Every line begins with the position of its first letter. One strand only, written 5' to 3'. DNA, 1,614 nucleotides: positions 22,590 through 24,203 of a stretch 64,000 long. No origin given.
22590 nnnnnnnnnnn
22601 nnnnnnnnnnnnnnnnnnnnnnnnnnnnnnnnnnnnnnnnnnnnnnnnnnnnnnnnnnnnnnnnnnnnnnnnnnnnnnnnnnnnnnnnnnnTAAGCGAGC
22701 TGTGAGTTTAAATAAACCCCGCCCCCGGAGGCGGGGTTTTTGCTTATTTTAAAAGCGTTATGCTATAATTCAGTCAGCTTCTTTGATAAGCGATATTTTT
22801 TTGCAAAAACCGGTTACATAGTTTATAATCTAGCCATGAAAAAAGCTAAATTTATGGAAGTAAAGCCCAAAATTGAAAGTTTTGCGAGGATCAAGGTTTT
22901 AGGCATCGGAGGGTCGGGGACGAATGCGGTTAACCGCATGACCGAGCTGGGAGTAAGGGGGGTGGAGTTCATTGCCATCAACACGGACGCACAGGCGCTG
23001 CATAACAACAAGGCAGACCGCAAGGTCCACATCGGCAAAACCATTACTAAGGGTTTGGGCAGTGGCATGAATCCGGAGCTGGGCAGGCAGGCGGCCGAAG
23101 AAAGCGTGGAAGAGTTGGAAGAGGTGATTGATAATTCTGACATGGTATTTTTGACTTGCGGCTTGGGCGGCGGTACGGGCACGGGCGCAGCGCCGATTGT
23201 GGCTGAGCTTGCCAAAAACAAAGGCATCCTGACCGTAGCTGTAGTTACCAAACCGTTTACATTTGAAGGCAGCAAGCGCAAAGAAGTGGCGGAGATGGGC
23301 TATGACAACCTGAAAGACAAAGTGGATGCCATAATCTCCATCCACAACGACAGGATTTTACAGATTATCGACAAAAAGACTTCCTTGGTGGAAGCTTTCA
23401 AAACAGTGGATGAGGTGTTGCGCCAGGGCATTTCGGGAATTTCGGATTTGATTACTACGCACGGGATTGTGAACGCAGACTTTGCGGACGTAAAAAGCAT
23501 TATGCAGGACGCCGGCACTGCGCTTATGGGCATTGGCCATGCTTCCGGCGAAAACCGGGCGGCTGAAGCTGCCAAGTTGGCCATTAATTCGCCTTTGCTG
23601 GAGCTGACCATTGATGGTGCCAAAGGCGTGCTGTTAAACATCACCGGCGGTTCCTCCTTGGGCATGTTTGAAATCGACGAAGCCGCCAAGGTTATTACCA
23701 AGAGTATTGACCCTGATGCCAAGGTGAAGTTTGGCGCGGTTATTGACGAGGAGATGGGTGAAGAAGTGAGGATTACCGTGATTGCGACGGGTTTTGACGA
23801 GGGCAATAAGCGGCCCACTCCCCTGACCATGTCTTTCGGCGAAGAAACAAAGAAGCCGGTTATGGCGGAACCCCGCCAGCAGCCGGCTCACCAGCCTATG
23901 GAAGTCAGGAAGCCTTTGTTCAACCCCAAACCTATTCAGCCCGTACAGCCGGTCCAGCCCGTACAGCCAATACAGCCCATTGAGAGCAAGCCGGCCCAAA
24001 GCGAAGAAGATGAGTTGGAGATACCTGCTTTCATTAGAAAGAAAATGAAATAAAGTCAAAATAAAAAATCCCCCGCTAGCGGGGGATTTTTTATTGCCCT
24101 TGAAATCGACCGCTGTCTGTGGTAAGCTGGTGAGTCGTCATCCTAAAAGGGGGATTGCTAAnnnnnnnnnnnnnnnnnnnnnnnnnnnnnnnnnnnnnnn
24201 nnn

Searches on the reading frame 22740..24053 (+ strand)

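Call 82: search_protein_families(library=pfam, proteins=[window:22740-24053:+], max_evalue=0.001)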
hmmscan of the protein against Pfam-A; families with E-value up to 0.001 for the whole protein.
window:22740-24053:+ (437 aa): 3 families
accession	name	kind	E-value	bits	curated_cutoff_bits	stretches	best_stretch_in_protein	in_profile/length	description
PF00091.31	Tubulin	-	1.2e-46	159.8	33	1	50-211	1-190/190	Tubulin/FtsZ family, GTPase domain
PF12327.13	FtsZ_C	-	7.8e-36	122.7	27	1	259-353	1-95/95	FtsZ family, C-terminal domain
PF04055.27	Radical_SAM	-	0.00029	21.5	29.5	1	115-245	22-155/166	Radical SAM superfamily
